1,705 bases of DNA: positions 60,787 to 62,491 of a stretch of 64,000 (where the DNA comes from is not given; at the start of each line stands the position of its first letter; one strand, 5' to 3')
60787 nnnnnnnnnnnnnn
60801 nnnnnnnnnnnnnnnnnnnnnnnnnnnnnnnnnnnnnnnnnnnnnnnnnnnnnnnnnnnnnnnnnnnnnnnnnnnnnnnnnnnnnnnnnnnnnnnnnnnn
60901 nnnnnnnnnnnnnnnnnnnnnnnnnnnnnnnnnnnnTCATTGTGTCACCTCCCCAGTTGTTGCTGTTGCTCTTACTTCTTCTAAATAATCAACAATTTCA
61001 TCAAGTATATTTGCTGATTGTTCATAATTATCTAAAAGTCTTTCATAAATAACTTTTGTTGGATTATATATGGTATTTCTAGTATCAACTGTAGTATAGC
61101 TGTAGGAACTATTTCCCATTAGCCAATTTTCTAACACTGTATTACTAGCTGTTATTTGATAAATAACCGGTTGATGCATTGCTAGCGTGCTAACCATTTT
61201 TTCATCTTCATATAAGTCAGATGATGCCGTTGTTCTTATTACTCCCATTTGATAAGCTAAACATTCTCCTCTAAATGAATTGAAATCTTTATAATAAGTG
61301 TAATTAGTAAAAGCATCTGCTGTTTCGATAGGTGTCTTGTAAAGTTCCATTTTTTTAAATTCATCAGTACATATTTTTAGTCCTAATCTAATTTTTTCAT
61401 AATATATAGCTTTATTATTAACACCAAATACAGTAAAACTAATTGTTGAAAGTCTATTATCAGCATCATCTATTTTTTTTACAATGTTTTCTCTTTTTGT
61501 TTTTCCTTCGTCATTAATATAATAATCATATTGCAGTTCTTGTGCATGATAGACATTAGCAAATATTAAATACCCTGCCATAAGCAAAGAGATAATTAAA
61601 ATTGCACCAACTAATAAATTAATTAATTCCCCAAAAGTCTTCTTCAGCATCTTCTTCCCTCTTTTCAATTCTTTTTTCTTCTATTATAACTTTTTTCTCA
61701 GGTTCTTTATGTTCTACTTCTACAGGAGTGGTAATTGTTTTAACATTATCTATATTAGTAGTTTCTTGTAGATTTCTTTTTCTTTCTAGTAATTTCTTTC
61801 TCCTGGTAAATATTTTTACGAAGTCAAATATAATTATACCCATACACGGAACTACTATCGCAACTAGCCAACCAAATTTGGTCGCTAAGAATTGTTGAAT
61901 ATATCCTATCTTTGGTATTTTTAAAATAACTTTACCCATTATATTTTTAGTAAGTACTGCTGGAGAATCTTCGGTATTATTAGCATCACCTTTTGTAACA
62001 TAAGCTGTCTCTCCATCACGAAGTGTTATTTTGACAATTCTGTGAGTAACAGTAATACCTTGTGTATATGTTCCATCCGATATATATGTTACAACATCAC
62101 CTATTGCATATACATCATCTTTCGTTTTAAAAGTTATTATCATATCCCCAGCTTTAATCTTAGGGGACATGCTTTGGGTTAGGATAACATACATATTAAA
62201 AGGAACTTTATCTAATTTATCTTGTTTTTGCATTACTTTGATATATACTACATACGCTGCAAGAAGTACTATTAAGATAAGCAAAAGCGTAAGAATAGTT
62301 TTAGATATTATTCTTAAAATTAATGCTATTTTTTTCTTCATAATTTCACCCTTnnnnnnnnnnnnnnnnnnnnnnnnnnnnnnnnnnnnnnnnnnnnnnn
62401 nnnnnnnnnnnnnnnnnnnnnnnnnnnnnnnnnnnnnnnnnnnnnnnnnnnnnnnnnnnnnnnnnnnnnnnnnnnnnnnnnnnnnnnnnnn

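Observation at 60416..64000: SipW-type signal peptidase locus with two TasA-like substrates and two unknown membrane proteins, replacing the usual neighbourhood upstream of ksgA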

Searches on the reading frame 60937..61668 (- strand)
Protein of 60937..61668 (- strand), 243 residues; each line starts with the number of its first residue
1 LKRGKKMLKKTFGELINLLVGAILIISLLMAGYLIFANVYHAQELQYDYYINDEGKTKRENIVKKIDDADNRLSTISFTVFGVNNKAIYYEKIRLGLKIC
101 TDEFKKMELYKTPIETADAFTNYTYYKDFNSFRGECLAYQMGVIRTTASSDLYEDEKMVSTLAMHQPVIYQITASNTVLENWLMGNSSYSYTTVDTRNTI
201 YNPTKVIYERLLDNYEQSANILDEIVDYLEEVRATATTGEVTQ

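Call 3: search_protein_families(library=pfam, proteins=[window:60937-61668:-], max_evalue=0.1)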
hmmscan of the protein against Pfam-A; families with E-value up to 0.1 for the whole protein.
window:60937-61668:- (243 aa): 0 families

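Call 4: search_protein_families(library=ncbifam, proteins=[window:60937-61668:-], max_evalue=0.1)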
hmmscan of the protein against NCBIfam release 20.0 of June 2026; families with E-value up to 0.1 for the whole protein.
window:60937-61668:- (243 aa): 0 families

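Call 29: find_homologous_proteins(query=A4, max_evalue=0.001)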
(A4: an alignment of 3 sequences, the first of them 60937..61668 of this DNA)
Query A4 (3 sequences) (243 aa, profile of the alignment): 14 proteins with E <= 0.001 among 2779 candidates.
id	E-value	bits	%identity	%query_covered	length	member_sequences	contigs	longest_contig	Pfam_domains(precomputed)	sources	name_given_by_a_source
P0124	3.9e-101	355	22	79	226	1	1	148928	-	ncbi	-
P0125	2.1e-94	333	100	98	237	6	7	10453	-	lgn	-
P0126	1.2e-87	311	37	18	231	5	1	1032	-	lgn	-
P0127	1.0e-65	239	29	25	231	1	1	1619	-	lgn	-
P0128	2.2e-63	232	30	18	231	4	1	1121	-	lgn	-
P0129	5.4e-37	145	34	91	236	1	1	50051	-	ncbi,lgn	-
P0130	1.8e-33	134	20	91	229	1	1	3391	-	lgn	-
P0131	5.4e-32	129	25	91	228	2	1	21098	-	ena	-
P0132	1.6e-31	127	28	91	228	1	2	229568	-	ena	-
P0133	1.6e-31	127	26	91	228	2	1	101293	-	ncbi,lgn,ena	-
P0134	1.8e-28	117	22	90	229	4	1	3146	-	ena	-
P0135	2.0e-27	114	23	92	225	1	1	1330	-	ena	-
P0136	2.1e-27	114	25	91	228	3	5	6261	-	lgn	-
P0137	4.7e-27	113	28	89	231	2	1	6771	-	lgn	-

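Call 59: predict_structure(alignment_id=A7)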
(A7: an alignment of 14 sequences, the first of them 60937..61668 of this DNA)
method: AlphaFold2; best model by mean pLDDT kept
length: 243 residues; sequences in the alignment: 14
mean_pLDDT: 74.2   pTM: 0.67
mean pLDDT of the five models: 74.2, 73.9, 71.9, 71.4, 71.1
residues with pLDDT >= 90: 20; 70-90: 137; 50-70: 73; < 50: 13
segments of 3 or more residues with pLDDT < 50: 128-132, 186-190, 241-243
pLDDT, mean of each block of 10 residues (from residue 1): 65 81 84 72 64 75 92 90 80 88 80 66 54 64 78 76 79 66 52 60 71 84 90 78 39
secondary structure, 60 per line:
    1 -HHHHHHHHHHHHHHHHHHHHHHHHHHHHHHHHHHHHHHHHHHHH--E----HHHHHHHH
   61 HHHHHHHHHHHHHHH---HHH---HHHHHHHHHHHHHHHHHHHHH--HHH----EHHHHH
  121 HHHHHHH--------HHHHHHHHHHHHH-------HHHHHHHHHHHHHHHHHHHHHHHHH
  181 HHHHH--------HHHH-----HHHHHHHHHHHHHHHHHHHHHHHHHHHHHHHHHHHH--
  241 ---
elements in order: H2-45 H53-75 H85-105 H116-127 H136-148 H156-185 H194-197 H203-238
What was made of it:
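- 60937..61650 (-): P243 (probably 237 aa from ATG 61650; the longest ORF starts at TTG 61668). Single-pass membrane protein with an extracytoplasmic all-helical bundle. Conserved N-x-Y-H after the TM segment and two invariant Cys. Overlaps the peptidase gene by 32 nt. AlphaFold2 pLDDT 74, seven helices (call 59).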

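Call 76: search_protein_families(library=pfam, proteins=[window:60937-61650:-], max_evalue=10)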
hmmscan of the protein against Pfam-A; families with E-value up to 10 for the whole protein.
window:60937-61650:- (237 aa): 0 families

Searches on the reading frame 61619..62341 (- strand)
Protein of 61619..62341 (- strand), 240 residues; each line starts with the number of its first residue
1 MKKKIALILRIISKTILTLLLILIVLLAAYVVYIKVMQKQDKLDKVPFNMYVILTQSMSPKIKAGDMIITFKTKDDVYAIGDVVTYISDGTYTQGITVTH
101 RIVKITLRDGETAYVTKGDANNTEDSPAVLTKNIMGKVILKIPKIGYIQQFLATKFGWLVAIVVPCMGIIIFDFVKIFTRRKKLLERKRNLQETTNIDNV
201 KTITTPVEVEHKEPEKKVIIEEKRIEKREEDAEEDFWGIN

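Call 3: search_protein_families(library=pfam, proteins=[window:61619-62341:-], max_evalue=0.1)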
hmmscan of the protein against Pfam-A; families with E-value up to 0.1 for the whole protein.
window:61619-62341:- (240 aa): 0 families

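Call 4: search_protein_families(library=ncbifam, proteins=[window:61619-62341:-], max_evalue=0.1)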
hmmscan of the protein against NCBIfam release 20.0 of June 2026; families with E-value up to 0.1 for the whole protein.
window:61619-62341:- (240 aa): 4 families
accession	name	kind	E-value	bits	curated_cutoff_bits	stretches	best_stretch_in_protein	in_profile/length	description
NF046067.1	SigPepSipWBacil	equivalog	4.6e-28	98.1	190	1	10-197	2-185/189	signal peptidase I SipW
TIGR02228.1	sigpep_I_arch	equivalog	1.6e-27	96.3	51.85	1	12-175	3-156/158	signal peptidase I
TIGR02227.1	sigpep_I_bact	equivalog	8.2e-05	22.5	47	1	47-102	19-74/162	signal peptidase I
NF045849.1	ICE_MMCAP2_0565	equivalog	0.05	13.3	40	0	3-41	7-45/80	Mbov_0395 family pilin-like conjugal transfer protein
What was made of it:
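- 61619..62341 (-): ER/archaeal-type signal peptidase I (SipW-like) with Ser57, His100 and Asp119, N- and C-terminal TM segments and a charged ~60-aa C-terminal tail. TIGR02228 96.3 bits against 51.85; SipW equivalog NF046067 98 bits, below its 190 cut-off (call 4).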

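Call 13: find_encoding_contigs(protein=window:61619-62341:-, flank=10000, max_places=6)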
Protein window:61619-62341:- (240 aa): 17 contigs read that carry it; 6 places shown.
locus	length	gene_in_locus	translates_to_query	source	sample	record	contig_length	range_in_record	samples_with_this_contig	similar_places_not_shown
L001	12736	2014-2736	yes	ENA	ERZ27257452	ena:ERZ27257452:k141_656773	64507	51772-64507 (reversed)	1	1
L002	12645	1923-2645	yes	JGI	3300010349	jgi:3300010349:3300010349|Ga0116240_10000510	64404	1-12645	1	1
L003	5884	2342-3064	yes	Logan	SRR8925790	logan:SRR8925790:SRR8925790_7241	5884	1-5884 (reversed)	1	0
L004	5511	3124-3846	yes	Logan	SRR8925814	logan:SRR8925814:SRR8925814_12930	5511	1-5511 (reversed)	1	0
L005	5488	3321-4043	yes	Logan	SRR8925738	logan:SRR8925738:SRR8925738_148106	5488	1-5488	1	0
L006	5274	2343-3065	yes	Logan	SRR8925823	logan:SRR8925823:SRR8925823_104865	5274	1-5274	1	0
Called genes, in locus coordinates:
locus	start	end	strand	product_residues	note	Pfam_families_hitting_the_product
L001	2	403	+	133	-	?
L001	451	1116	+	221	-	-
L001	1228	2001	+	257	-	PF01476:LysM, PF23473:LysM3_LYK4_5 (weak)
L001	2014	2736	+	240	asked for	-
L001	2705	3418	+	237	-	-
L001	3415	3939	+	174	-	-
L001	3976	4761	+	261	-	PF00398:RrnaAD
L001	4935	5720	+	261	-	PF05582:Peptidase_U57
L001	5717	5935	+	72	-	PF06257:VEG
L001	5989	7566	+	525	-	-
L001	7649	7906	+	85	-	PF04026:SpoVG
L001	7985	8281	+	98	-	PF07873:YabP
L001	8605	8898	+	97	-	PF04977:DivIC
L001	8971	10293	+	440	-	PF01171:ATP_bind_3, PF01507:PAPS_reduct (faint), PF11734:TilS_C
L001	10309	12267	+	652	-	PF00004:AAA, PF07728:AAA_5 (weak), PF17862:AAA_lid_3, PF01434:Peptidase_M41, PF07498:Rho_N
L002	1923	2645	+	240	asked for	-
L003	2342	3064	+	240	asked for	-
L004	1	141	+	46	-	?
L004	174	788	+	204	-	PF06725:3D (weak)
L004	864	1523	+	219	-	-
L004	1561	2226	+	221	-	-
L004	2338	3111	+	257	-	PF01476:LysM, PF23473:LysM3_LYK4_5 (weak)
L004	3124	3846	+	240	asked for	-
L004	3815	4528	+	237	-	-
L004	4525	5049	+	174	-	-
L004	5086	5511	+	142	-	?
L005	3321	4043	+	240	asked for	-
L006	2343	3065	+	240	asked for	-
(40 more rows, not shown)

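Call 75: search_solved_structures(query=window:61619-62341:-, max_evalue=1, show_alignments=1)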
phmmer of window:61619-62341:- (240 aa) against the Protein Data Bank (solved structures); distinct sequences matched with E-value up to 1: 7.
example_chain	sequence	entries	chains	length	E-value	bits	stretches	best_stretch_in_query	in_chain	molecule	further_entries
7p2q_A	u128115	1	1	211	1.9e-06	31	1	50-127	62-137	Signal peptidase complex catalytic subunit SEC11C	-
7p2p_A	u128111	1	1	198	8.3e-06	29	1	50-127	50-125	Signal peptidase complex catalytic subunit SEC11A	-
9rjb_A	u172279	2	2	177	1.6e-05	28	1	50-127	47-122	Signal peptidase complex catalytic subunit SEC11A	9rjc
4n31_A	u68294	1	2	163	0.006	19.6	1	47-95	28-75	SipA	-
4k8w_A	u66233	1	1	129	0.19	14.7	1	55-95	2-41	LepA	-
7dm0_A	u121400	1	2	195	0.5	13.3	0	77-129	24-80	Biofilm-associated surface protein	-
6m3a_A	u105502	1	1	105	0.76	12.7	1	74-130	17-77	Biofilm-associated surface protein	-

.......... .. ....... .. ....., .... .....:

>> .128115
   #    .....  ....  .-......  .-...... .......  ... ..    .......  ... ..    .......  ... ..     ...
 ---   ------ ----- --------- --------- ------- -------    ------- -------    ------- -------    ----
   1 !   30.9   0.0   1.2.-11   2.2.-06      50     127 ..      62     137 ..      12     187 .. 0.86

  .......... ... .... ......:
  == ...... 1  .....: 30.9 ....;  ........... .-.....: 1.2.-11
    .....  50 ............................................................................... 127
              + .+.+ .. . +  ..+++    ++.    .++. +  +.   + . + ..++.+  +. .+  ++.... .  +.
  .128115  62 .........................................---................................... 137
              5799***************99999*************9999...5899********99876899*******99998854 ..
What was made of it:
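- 61619..62341 (-): Best PDB sequence hits are SEC11C and SEC11A (call 75).
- SEC11A/C are the best solved relatives, aligned across the Ser, His and Asp boxes (call 75).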

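Call 76: search_protein_families(library=pfam, proteins=[window:61619-62341:-], max_evalue=10)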
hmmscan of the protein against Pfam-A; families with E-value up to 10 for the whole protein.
window:61619-62341:- (240 aa): 4 families
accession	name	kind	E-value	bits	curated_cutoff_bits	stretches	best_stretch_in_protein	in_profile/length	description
PF07947.19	YhhN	-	0.11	12.6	25.6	1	14-90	75-149/182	YhhN family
PF20575.4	HTH_63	-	0.15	12.2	23.9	1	179-227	23-69/148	Helix-turn-helix domain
PF10502.14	Peptidase_S26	-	0.4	11.1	22.9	1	46-85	21-62/168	Signal peptidase, peptidase S26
PF09682.15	Phage_holin_6_1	-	1.7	9.5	24.9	0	9-46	2-40/101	Bacteriophage holin of superfamily 6 (Holin_LLH)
